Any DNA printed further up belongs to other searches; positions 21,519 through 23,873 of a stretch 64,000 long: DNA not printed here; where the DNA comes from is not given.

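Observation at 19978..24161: FTR1 iron-permease operon with a lone hydantoinase-A-like protein and three helical extracytoplasmic modules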

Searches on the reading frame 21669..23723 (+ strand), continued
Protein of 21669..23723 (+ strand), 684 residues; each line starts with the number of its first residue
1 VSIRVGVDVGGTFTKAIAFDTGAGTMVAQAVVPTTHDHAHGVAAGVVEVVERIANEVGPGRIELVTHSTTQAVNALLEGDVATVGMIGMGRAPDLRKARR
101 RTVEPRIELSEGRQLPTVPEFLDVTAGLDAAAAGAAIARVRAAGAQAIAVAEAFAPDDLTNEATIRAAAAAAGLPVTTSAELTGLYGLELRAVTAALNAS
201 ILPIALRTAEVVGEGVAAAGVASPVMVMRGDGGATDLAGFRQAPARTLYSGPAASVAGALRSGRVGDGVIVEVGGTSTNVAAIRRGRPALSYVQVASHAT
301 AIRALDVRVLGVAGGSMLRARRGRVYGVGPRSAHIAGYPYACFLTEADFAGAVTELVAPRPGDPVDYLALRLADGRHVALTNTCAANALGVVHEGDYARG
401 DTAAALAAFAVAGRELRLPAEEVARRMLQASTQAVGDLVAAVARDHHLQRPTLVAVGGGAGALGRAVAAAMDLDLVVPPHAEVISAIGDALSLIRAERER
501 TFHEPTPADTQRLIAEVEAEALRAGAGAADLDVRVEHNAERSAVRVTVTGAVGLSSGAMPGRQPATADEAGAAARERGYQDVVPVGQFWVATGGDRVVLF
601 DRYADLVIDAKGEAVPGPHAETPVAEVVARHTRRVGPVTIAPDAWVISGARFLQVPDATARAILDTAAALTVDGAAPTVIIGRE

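Call 49: search_protein_representatives(protein=window:21669-23723:+)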
Query: 684 residues. Proteins with E-value up to 0.001 (for the whole library): 6536; up to 1e-10: 3049; up to 1e-30: 331. The best 150 are listed.
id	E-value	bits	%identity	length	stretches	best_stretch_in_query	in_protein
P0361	7.2e-226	768.2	61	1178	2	3-620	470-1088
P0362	8.4e-211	718.5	61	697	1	1-657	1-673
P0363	5.2e-179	613.4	70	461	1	226-684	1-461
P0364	2.0e-143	495.9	72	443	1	2-351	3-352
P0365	2.1e-138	479.3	47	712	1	1-680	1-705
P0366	5.9e-137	474.5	44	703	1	1-662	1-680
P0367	1.2e-132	460.2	52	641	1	1-561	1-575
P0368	4.4e-128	445.2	47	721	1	3-554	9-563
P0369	3.7e-125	435.5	42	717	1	3-576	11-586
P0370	6.1e-124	431.5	46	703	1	2-579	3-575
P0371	2.0e-123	429.8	43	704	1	2-555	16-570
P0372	8.9e-121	421.1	39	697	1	4-554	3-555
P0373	1.1e-120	420.7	50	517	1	2-509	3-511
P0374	5.0e-119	415.3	39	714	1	2-554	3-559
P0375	2.0e-117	410.0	43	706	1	2-577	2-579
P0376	2.9e-117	409.5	44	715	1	2-575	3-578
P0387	1.8e-112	393.6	40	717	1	2-558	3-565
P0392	1.2e-108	381.0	38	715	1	3-552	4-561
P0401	9.7e-105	368.1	42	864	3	3-354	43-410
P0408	5.0e-103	362.5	42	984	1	2-556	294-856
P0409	1.3e-102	361.0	35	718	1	1-561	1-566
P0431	9.1e-91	322.0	33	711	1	1-558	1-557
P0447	3.5e-83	296.9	35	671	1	9-551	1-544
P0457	1.4e-79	285.0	30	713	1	1-551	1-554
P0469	2.2e-73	264.5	30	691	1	1-552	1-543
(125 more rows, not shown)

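Call 50: search_protein_families(library=pfam, proteins=[P0408, P0401, P0361, P0365, P0366, P0372, P0409, P0431, P0457, P0469], max_evalue=0.001)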
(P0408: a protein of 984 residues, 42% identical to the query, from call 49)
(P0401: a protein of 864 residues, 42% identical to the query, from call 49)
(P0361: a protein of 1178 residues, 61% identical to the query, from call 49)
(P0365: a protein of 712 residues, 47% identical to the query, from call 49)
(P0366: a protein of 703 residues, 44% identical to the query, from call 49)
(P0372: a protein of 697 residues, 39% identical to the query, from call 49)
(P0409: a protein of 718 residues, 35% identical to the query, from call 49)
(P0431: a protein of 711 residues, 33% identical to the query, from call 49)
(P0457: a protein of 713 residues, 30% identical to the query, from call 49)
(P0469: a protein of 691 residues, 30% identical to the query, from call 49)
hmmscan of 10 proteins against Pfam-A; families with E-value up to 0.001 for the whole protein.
P0408 (984 aa): 7 families
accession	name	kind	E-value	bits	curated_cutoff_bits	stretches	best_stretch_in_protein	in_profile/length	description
PF01968.24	Hydantoinase_A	-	7.6e-59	199.8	22.9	1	487-796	1-289/291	Hydantoinase/oxoprolinase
PF00069.31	Pkinase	-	1.9e-44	152.5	31.7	1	19-267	1-252/263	Protein kinase domain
PF07714.23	PK_Tyr_Ser-Thr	-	9e-36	123.9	23.1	1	20-268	2-250/258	Protein tyrosine and serine/threonine kinase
PF05378.19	Hydant_A_N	-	3.3e-25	89.3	25.2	1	296-465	1-172/176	Hydantoinase/oxoprolinase N-terminal region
PF03109.22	ABC1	-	1e-06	28.5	22.9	1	63-173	119-224/244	ABC1 atypical kinase-like domain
PF13941.12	MutL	-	6.9e-06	25.5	27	0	299-352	4-55/450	MutL protein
PF17667.7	Pkinase_fungal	-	0.00032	20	24.1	1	121-202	288-375/387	Fungal protein kinase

P0401 (864 aa): 4 families
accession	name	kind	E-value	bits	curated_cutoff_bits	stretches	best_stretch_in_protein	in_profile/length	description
PF01968.24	Hydantoinase_A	-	4.7e-48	164.3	22.9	1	242-613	1-290/291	Hydantoinase/oxoprolinase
PF05378.19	Hydant_A_N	-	5.6e-21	75.5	25.2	1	44-215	1-174/176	Hydantoinase/oxoprolinase N-terminal region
PF13941.12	MutL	-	0.00013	21.4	27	0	47-99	4-54/450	MutL protein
PF00370.27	FGGY_N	-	0.00023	21.3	28.8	0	45-123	3-89/245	FGGY family of carbohydrate kinases, N-terminal domain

P0361 (1178 aa): 5 families
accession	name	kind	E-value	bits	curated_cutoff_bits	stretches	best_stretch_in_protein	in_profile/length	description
PF01968.24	Hydantoinase_A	-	2e-45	155.7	22.9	1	658-964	1-290/291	Hydantoinase/oxoprolinase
PF05378.19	Hydant_A_N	-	1.1e-20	74.5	25.2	1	471-636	1-172/176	Hydantoinase/oxoprolinase N-terminal region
PF03239.20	FTR1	-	2.4e-19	70.2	25.3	1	168-372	4-213/284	Iron permease FTR1 family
PF01869.26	BcrAD_BadFG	-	2.8e-06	27.5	31.5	0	472-754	1-127/271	BadF/BadG/BcrA/BcrD ATPase family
PF13941.12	MutL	-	0.00017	21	27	1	474-526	4-54/450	MutL protein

P0365 (712 aa): 3 families
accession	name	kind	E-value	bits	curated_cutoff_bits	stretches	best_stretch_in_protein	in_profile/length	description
PF01968.24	Hydantoinase_A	-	1.2e-36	126.9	22.9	1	194-497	1-286/291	Hydantoinase/oxoprolinase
PF05378.19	Hydant_A_N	-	4.3e-20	72.6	25.2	1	4-174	1-174/176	Hydantoinase/oxoprolinase N-terminal region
PF13941.12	MutL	-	0.00016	21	27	1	6-63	3-58/450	MutL protein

P0366 (703 aa): 3 families
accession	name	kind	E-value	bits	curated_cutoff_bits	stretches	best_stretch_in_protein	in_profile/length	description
PF01968.24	Hydantoinase_A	-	6.9e-42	144.1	22.9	1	194-503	1-289/291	Hydantoinase/oxoprolinase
PF05378.19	Hydant_A_N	-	3e-18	66.6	25.2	1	4-176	1-176/176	Hydantoinase/oxoprolinase N-terminal region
PF13941.12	MutL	-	6.9e-05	22.2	27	0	7-60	4-55/450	MutL protein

P0372 (697 aa): 4 families
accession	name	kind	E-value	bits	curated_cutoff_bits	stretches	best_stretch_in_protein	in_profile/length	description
PF01968.24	Hydantoinase_A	-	2.2e-52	178.5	22.9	1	191-498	1-290/291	Hydantoinase/oxoprolinase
PF05378.19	Hydant_A_N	-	1.9e-27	96.6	25.2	1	3-170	1-173/176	Hydantoinase/oxoprolinase N-terminal region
PF13941.12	MutL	-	2.9e-08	33.4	27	1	6-55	4-51/450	MutL protein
PF01869.26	BcrAD_BadFG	-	0.00022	21.3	31.5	0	4-73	1-72/271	BadF/BadG/BcrA/BcrD ATPase family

P0409 (718 aa): 3 families
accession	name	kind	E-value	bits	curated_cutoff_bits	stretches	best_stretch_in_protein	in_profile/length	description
PF01968.24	Hydantoinase_A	-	1.1e-67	228.7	22.9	1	195-501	1-289/291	Hydantoinase/oxoprolinase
PF05378.19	Hydant_A_N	-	1.5e-30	106.7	25.2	1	4-177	1-176/176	Hydantoinase/oxoprolinase N-terminal region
PF13941.12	MutL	-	3.3e-05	23.3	27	1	7-58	4-53/450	MutL protein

P0431 (711 aa): 5 families
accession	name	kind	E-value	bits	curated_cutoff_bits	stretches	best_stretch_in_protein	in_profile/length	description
PF01968.24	Hydantoinase_A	-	6.2e-59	200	22.9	1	189-496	1-290/291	Hydantoinase/oxoprolinase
PF05378.19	Hydant_A_N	-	1.9e-29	103.1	25.2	1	4-163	1-168/176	Hydantoinase/oxoprolinase N-terminal region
PF01869.26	BcrAD_BadFG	-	1.5e-06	28.4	31.5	1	5-76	1-74/271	BadF/BadG/BcrA/BcrD ATPase family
PF13941.12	MutL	-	9.1e-05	21.8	27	1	7-58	4-53/450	MutL protein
PF14450.12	FtsA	-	0.00055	20.7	31.8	0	6-52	2-47/127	Cell division protein FtsA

P0457 (713 aa): 4 families
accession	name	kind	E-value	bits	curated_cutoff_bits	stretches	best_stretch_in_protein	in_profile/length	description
PF01968.24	Hydantoinase_A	-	4.6e-57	193.9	22.9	1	192-499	1-289/291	Hydantoinase/oxoprolinase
PF05378.19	Hydant_A_N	-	3.4e-25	89.2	25.2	1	4-172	1-174/176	Hydantoinase/oxoprolinase N-terminal region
PF13941.12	MutL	-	5e-06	26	27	1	7-58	4-53/450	MutL protein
PF01869.26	BcrAD_BadFG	-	1.1e-05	25.6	31.5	1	5-84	1-82/271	BadF/BadG/BcrA/BcrD ATPase family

P0469 (691 aa): 3 families
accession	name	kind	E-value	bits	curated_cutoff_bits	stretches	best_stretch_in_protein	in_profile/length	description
PF01968.24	Hydantoinase_A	-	1.3e-56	192.4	22.9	1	184-486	1-288/291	Hydantoinase/oxoprolinase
PF05378.19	Hydant_A_N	-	1.3e-24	87.3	25.2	1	4-165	1-175/176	Hydantoinase/oxoprolinase N-terminal region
PF01869.26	BcrAD_BadFG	-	2.2e-05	24.5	31.5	1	5-76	1-74/271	BadF/BadG/BcrA/BcrD ATPase family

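Call 51: find_encoding_contigs(protein=P0365, flank=5000, max_places=4)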
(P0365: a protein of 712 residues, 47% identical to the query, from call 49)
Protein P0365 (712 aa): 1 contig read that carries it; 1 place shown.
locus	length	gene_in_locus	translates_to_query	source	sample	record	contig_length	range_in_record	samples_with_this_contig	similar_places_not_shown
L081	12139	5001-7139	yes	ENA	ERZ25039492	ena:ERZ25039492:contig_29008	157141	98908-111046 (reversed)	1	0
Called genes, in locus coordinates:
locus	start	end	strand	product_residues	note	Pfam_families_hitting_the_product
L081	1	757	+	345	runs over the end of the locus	PF13185:GAF_2 (faint), PF00512:HisKA, PF02518:HATPase_c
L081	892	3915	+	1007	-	PF00082:Peptidase_S8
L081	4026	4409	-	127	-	-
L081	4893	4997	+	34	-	-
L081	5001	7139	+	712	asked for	PF05378:Hydant_A_N, PF01968:Hydantoinase_A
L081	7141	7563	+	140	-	-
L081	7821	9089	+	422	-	PF03239:FTR1 (weak)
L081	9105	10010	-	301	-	PF00730:HhH-GPD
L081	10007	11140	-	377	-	PF02595:Gly_kinase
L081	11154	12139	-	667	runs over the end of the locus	PF00582:Usp, PF00535:Glycos_transf_2 (weak)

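Call 52: find_encoding_contigs(protein=P0372, flank=5000, max_places=4)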
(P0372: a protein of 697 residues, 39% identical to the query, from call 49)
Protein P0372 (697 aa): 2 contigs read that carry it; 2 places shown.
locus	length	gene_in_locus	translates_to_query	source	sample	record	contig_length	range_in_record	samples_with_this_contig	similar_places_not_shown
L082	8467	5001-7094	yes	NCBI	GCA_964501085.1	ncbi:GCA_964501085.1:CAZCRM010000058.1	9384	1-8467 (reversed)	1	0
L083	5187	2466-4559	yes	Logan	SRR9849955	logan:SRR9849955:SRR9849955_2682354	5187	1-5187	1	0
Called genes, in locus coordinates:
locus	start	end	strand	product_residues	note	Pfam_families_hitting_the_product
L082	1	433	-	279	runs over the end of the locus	PF01619:Pro_dh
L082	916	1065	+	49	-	-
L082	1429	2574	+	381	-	PF00155:Aminotran_1_2, PF01053:Cys_Met_Meta_PP (weak), PF00266:Aminotran_5 (weak), PF01041:DegT_DnrJ_EryC1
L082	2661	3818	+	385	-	-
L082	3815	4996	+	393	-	PF03239:FTR1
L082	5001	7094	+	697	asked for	PF05378:Hydant_A_N, PF13941:MutL (faint), PF01968:Hydantoinase_A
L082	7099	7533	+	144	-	-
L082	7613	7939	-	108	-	PF07282:Cas12f1-like_TNB (weak)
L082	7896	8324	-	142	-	PF01385:OrfB_IS605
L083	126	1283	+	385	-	-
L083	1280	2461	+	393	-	PF03239:FTR1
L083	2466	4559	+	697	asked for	PF05378:Hydant_A_N, PF13941:MutL (faint), PF01968:Hydantoinase_A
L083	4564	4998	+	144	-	-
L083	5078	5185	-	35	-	?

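Call 53: find_encoding_contigs(protein=P0409, flank=5000, max_places=3)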
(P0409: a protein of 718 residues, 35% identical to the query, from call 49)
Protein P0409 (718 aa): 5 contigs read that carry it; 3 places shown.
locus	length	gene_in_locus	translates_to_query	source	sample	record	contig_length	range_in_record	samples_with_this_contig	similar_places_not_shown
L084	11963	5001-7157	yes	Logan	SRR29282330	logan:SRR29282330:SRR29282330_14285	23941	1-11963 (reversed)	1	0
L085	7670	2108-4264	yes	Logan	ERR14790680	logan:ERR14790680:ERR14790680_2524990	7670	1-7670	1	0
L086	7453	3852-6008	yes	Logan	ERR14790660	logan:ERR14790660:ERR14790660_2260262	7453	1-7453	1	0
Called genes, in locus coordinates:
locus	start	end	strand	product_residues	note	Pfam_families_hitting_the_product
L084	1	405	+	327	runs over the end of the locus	PF08240:ADH_N, PF00107:ADH_zinc_N, PF13602:ADH_zinc_N_2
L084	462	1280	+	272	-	PF08378:NERD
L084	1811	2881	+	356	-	-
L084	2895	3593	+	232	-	-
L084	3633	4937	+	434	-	-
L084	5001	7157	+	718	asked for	PF05378:Hydant_A_N, PF13941:MutL (faint), PF01968:Hydantoinase_A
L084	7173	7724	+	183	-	-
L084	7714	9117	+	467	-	PF00070:Pyr_redox (faint), PF00890:FAD_binding_2 (weak), PF01134:GIDA (weak), PF01266:DAO (weak), PF01494:FAD_binding_3 (weak), PF03486:HI0933_like (weak), PF07992:Pyr_redox_2, PF12831:FAD_oxidored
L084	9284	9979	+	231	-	PF04131:NanE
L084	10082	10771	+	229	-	PF08378:NERD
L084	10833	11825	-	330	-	PF00106:adh_short, PF01073:3Beta_HSD, PF01370:Epimerase, PF02719:Polysacc_synt_2, PF04321:RmlD_sub_bind, PF08659:KR (weak), PF13460:NAD_binding_10 (weak), PF16363:GDP_Man_Dehyd, +1 more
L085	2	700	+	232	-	?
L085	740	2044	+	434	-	-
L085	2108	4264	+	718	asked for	PF05378:Hydant_A_N, PF13941:MutL (faint), PF01968:Hydantoinase_A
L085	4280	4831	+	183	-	-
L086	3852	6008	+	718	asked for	PF05378:Hydant_A_N, PF13941:MutL (faint), PF01968:Hydantoinase_A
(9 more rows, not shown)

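Call 54: find_encoding_contigs(protein=P0431, flank=5000, max_places=3)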
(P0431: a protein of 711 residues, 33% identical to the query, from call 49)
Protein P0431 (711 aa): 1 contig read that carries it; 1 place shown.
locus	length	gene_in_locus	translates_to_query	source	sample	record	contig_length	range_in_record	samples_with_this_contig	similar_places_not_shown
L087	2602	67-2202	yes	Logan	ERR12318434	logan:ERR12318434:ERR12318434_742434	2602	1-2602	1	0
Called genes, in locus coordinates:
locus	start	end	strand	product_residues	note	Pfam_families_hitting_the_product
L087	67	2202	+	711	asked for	PF01869:BcrAD_BadFG (weak), PF05378:Hydant_A_N, PF01968:Hydantoinase_A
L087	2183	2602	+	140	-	?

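Call 55: find_encoding_contigs(protein=P0457, flank=5000, max_places=3)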
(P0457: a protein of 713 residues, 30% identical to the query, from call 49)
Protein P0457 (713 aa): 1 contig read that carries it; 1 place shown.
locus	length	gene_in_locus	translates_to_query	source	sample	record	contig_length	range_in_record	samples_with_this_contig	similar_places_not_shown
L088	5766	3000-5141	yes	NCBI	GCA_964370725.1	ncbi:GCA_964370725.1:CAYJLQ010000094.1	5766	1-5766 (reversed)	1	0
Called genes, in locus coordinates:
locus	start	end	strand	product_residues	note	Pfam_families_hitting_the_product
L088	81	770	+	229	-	PF00392:GntR, PF07729:FCD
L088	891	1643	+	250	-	-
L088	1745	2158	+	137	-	-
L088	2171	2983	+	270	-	PF03446:NAD_binding_2, PF03807:F420_oxidored, PF14748:P5CR_dimer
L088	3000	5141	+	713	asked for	PF01869:BcrAD_BadFG (faint), PF05378:Hydant_A_N, PF13941:MutL (faint), PF01968:Hydantoinase_A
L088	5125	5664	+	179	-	-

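Call 67: find_encoding_contigs(protein=P0447, flank=4000, max_places=2)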
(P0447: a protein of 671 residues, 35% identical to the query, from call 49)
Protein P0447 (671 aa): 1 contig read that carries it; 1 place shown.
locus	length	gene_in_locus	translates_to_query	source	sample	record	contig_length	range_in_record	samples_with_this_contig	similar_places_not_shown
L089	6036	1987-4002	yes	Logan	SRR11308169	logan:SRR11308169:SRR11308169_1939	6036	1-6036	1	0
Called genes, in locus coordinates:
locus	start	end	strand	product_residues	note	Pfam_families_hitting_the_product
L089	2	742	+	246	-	?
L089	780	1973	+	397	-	PF03239:FTR1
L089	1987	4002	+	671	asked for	PF05378:Hydant_A_N, PF01968:Hydantoinase_A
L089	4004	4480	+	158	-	-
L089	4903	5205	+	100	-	PF02583:Trns_repr_metal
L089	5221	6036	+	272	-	?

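Call 68: find_encoding_contigs(protein=P0392, flank=4000, max_places=2)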
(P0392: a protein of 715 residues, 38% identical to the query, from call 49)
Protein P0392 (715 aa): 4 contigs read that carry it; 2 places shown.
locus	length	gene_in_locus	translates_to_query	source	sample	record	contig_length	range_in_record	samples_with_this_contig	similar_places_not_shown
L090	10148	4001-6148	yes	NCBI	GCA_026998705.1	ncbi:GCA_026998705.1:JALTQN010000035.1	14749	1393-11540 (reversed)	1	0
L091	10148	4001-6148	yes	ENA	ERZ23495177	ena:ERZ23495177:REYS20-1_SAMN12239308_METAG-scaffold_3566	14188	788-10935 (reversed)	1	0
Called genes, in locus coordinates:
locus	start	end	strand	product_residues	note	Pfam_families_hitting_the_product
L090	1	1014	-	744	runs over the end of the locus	PF09826:Beta_propel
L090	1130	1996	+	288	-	-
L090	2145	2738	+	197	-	-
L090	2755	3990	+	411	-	PF03239:FTR1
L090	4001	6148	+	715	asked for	PF01869:BcrAD_BadFG, PF05378:Hydant_A_N, PF13941:MutL (faint), PF01968:Hydantoinase_A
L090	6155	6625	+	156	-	-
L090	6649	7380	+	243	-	PF17746:SfsA_N, PF03749:SfsA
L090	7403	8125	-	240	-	-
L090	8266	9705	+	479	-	PF00478:IMPDH, PF00571:CBS, PF00977:His_biosynth (faint), PF00571:CBS, PF01070:FMN_dh, PF03060:NMO (weak), PF01180:DHO_dh (weak)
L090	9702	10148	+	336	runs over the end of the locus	PF00709:Adenylsucc_synt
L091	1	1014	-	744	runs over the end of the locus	PF09826:Beta_propel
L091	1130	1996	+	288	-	-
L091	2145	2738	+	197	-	-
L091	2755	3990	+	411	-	PF03239:FTR1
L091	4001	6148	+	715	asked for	PF01869:BcrAD_BadFG, PF05378:Hydant_A_N, PF13941:MutL (faint), PF01968:Hydantoinase_A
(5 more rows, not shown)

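Call 70: find_encoding_contigs(protein=P0374, flank=4000, max_places=2)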
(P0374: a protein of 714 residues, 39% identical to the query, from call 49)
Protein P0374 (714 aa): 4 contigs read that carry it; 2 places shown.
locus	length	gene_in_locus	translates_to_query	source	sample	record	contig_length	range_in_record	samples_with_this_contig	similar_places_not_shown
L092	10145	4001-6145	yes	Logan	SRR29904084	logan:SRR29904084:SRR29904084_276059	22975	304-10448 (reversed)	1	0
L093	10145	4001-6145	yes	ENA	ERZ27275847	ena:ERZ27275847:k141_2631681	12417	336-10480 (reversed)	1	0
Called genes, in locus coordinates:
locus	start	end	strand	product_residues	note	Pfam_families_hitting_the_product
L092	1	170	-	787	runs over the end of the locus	PF13328:HD_4, PF04607:RelA_SpoT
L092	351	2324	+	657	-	PF00270:DEAD (faint), PF04851:ResIII, PF17757:UvrB_inter, PF27431:UvrB_3rd, PF00271:Helicase_C, PF12344:UvrB, PF02151:UVR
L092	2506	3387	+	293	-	PF00701:DHDPS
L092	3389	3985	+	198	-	PF02677:QueH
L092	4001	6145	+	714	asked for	PF05378:Hydant_A_N, PF13941:MutL (faint), PF01968:Hydantoinase_A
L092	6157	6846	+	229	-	-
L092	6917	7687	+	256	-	PF00149:Metallophos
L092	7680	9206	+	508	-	PF13552:DUF4127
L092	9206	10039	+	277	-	PF00215:OMPdecase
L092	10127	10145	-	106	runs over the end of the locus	?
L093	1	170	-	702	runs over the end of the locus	?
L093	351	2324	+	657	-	PF00270:DEAD (faint), PF04851:ResIII, PF17757:UvrB_inter, PF27431:UvrB_3rd, PF00271:Helicase_C, PF12344:UvrB, PF02151:UVR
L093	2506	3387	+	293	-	PF00701:DHDPS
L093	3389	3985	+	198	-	PF02677:QueH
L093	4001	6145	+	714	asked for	PF05378:Hydant_A_N, PF13941:MutL (faint), PF01968:Hydantoinase_A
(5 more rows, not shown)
